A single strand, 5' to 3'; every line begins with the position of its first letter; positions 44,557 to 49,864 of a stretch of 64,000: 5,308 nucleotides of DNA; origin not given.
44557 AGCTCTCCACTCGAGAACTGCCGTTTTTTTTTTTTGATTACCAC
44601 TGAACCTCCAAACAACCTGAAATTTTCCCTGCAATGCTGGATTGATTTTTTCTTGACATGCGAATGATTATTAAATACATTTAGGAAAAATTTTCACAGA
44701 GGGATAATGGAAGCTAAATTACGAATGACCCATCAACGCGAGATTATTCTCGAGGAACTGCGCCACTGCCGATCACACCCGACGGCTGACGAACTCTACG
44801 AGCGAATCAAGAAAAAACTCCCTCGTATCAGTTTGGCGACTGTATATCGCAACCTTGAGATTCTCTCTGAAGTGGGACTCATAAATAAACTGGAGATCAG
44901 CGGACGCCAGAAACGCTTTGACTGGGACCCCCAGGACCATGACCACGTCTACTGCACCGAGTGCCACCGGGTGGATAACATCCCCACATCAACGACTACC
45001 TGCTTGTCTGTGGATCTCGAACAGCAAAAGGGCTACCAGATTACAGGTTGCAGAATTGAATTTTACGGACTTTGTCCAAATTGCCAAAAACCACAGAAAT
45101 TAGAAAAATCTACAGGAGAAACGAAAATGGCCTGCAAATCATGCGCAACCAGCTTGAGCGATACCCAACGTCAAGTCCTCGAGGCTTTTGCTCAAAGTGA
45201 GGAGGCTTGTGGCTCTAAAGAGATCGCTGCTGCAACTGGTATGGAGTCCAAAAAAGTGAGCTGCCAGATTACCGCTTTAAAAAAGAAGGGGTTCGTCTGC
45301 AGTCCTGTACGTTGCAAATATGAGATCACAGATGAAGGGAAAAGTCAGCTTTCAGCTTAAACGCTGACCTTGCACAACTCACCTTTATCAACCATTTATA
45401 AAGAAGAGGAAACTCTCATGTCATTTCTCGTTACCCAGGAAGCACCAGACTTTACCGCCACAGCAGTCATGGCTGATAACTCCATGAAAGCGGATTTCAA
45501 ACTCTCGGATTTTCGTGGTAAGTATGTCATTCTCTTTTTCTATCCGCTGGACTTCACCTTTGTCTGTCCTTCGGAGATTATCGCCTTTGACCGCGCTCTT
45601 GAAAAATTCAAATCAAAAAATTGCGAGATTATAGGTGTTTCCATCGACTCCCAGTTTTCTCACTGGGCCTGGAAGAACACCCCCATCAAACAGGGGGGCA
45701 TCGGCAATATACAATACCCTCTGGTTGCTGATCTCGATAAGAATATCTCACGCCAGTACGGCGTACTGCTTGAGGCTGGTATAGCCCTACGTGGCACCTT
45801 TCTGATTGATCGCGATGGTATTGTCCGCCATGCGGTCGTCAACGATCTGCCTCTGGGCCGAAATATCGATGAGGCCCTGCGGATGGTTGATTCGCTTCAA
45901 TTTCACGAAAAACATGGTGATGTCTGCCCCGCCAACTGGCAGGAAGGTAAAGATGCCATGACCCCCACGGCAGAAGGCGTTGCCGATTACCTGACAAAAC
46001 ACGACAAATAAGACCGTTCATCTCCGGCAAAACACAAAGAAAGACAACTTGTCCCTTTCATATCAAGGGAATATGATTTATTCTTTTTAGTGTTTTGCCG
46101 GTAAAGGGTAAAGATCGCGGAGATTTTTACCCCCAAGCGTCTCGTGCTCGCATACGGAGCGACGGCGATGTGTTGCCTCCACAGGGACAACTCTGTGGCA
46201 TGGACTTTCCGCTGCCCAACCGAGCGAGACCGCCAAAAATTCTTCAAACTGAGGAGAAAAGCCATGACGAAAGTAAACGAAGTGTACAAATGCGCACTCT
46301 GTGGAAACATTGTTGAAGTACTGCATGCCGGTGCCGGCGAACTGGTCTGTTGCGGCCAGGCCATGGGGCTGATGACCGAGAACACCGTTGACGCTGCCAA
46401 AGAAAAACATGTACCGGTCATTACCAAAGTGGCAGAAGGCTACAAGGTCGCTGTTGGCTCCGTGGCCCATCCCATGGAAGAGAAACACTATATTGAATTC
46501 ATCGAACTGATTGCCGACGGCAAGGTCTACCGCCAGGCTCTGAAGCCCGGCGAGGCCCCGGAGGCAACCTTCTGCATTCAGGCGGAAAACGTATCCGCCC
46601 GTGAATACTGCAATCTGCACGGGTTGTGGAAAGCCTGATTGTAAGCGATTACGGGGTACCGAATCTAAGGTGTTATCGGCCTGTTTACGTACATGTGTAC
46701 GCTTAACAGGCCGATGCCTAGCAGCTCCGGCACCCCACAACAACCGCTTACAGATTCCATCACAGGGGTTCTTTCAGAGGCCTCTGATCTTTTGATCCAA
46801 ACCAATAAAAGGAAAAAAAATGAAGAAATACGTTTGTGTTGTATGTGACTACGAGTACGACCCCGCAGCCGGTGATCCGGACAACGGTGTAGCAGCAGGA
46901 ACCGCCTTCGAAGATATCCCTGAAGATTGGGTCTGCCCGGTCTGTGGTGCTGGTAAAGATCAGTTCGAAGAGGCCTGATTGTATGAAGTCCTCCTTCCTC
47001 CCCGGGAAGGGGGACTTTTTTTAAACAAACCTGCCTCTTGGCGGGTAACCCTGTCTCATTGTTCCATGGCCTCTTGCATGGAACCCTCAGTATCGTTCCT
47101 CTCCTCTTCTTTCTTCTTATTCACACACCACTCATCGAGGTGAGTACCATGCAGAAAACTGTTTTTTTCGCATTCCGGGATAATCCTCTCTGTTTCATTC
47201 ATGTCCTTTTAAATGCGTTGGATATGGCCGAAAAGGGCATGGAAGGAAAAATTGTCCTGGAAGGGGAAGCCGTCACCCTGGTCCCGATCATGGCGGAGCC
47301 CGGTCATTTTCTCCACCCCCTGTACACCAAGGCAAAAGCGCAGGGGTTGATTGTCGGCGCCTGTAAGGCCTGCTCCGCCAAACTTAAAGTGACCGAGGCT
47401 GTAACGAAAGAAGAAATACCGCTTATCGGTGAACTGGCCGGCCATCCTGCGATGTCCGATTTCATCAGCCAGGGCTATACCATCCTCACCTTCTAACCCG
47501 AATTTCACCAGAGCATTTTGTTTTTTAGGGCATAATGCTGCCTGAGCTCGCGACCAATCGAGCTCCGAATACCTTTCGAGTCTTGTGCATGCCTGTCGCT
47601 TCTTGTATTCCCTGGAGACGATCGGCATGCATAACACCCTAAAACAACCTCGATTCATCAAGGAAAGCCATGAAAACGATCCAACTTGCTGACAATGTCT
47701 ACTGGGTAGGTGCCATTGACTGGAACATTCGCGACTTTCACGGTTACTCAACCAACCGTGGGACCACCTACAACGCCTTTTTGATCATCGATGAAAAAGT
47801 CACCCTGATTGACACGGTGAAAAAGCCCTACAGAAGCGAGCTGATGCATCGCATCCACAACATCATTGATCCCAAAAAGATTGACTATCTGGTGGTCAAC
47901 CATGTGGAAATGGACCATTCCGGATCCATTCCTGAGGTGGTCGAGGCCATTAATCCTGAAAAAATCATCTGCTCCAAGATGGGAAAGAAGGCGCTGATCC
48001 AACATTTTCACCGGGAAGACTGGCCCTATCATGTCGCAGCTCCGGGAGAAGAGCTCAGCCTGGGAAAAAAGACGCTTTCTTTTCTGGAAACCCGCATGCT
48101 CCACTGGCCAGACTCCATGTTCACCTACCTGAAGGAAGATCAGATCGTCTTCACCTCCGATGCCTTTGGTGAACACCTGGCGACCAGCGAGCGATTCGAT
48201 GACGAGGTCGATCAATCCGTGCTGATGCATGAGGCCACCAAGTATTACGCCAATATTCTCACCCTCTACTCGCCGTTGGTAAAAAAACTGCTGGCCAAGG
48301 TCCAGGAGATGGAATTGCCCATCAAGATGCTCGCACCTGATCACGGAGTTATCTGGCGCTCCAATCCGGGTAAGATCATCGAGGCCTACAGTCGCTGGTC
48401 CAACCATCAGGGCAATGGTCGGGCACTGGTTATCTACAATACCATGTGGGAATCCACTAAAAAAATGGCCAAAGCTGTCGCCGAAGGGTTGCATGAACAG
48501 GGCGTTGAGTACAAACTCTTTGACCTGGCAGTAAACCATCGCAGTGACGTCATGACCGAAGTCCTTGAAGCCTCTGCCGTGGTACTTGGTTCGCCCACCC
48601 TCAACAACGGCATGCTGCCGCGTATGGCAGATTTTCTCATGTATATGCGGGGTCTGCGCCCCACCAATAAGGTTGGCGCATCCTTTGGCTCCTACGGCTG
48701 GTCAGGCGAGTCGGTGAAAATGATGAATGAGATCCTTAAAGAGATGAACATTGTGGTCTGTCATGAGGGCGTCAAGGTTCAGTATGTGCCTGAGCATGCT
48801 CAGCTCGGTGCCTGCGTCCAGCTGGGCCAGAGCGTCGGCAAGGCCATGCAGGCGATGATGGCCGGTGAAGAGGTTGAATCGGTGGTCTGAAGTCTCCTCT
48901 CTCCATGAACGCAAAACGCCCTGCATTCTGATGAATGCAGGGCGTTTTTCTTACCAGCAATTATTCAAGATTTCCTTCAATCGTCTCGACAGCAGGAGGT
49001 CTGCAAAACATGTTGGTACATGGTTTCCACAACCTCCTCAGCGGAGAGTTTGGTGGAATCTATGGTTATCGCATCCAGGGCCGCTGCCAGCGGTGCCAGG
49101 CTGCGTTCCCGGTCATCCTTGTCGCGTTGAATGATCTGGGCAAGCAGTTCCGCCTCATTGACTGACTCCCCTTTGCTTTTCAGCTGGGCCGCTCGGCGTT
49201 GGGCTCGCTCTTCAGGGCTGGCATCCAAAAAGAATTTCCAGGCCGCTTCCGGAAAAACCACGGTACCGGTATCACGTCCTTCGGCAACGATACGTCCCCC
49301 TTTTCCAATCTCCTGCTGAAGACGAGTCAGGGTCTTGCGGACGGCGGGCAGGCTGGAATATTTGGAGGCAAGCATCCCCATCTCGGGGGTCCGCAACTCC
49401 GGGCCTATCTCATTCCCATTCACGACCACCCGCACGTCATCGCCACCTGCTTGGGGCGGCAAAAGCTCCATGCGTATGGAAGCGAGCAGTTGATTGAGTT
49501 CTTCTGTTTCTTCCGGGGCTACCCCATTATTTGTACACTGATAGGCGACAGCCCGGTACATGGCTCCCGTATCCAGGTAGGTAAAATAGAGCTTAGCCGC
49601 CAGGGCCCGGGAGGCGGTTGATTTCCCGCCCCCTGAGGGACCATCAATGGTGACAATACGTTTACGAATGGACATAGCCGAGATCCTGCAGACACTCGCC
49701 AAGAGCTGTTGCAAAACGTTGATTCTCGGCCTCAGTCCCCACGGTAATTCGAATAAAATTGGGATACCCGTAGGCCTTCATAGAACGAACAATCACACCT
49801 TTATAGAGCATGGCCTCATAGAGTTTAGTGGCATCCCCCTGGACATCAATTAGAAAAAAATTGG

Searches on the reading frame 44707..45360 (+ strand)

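Call 47: search_protein_families(library=pfam, proteins=[window:44707-45360:+], max_evalue=0.001)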
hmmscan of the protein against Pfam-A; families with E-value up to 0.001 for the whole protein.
window:44707-45360:+ (217 aa): 8 families
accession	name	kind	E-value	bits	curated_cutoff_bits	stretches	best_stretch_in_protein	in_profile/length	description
PF01475.25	FUR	-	1.1e-30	106.8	23.1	1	3-120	2-121/121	Ferric uptake regulator family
PF12840.13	HTH_20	-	8.4e-08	32.5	27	1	25-60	19-49/51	Helix-turn-helix domain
PF01022.26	HTH_5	-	6e-06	26.5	22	0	152-197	2-45/47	Bacterial regulatory protein, arsR family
PF09339.16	HTH_IclR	-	5.8e-05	23.2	22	0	156-181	7-32/52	IclR helix-turn-helix domain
PF14338.12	Mrr_N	-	0.00018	22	29.5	0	148-215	18-85/87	Mrr N-terminal domain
PF25213.1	HVO_A0261_N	-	0.0006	20.1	35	0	151-213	10-69/86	HVO_A0261 N-terminal domain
PF08784.17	RPA_C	-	0.00078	20.6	22.6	0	138-197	37-99/106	Replication protein A C terminal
PF25212.1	HVO_A0114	-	0.00088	19.5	27.6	0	145-197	15-66/84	HVO_A0114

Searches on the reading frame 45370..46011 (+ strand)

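Call 47: search_protein_families(library=pfam, proteins=[window:45370-46011:+], max_evalue=0.001)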
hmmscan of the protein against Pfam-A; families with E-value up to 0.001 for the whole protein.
window:45370-46011:+ (213 aa): 3 families
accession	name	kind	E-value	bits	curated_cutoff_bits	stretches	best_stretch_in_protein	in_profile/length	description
PF00578.27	AhpC-TSA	-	9.6e-39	132.6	26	1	21-154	1-123/124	AhpC/TSA family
PF08534.16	Redoxin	-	3.4e-19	69.5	26.6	1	22-161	3-137/148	Redoxin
PF10417.14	1-cysPrx_C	-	2.4e-14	53.4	21.1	1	175-210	1-41/41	C-terminal domain of 1-Cys peroxiredoxin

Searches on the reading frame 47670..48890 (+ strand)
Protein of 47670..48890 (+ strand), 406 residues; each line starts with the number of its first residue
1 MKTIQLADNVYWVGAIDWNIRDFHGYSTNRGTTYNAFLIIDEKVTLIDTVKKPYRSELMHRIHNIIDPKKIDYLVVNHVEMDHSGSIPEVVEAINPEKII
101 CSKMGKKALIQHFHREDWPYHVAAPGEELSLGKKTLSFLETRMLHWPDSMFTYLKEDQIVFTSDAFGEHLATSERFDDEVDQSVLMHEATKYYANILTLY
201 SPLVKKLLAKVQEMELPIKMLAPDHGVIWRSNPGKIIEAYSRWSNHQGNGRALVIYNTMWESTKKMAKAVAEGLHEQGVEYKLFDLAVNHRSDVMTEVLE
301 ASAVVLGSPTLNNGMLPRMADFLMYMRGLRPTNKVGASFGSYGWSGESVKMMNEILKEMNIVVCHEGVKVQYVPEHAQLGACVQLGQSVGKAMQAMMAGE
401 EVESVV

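Call 47: search_protein_families(library=pfam, proteins=[window:47670-48890:+], max_evalue=0.001)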
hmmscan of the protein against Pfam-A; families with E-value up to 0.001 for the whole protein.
window:47670-48890:+ (406 aa): 5 families
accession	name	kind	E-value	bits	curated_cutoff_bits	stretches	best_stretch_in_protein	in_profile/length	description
PF19583.5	ODP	-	8.5e-23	81.7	27.2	1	34-226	3-194/194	ODP family beta lactamase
PF00258.30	Flavodoxin_1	-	1.2e-13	51.9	25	1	254-382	1-139/143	Flavodoxin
PF00753.33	Lactamase_B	-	8.6e-08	32.8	22.7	1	34-225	6-196/196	Metallo-beta-lactamase superfamily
PF12706.13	Lactamase_B_2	-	0.00026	21.1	27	1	46-147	4-116/200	Beta-lactamase superfamily domain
PF03358.20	FMN_red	-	0.00079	19.5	24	0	262-363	15-139/152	NADPH-dependent FMN reductase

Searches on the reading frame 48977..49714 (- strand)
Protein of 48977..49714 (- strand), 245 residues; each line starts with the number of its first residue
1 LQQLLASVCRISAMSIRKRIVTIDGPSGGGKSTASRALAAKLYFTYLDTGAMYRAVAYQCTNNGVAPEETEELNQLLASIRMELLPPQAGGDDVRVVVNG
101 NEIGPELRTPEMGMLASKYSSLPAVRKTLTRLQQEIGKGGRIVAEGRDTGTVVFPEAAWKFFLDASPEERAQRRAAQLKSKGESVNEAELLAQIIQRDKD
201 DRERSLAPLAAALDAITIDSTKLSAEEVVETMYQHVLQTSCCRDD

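Call 47: search_protein_families(library=pfam, proteins=[window:48977-49714:-], max_evalue=0.001)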
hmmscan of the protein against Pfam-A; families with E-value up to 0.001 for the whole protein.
window:48977-49714:- (245 aa): 5 families
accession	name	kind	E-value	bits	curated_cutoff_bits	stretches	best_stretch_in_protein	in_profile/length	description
PF02224.24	Cytidylate_kin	-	9.8e-71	238.2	26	1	21-236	1-209/211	Cytidylate kinase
PF13189.12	Cytidylate_kin2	-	9.3e-08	32.9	28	1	20-200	1-149/176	Cytidylate kinase-like family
PF13238.12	AAA_18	-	3.2e-07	31.3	29.4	1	21-189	1-125/128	AAA domain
PF13207.12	AAA_17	-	1.9e-05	25.4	27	0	25-61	2-38/136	AAA domain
PF13521.12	AAA_28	-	0.00086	20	27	0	22-64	3-46/164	AAA domain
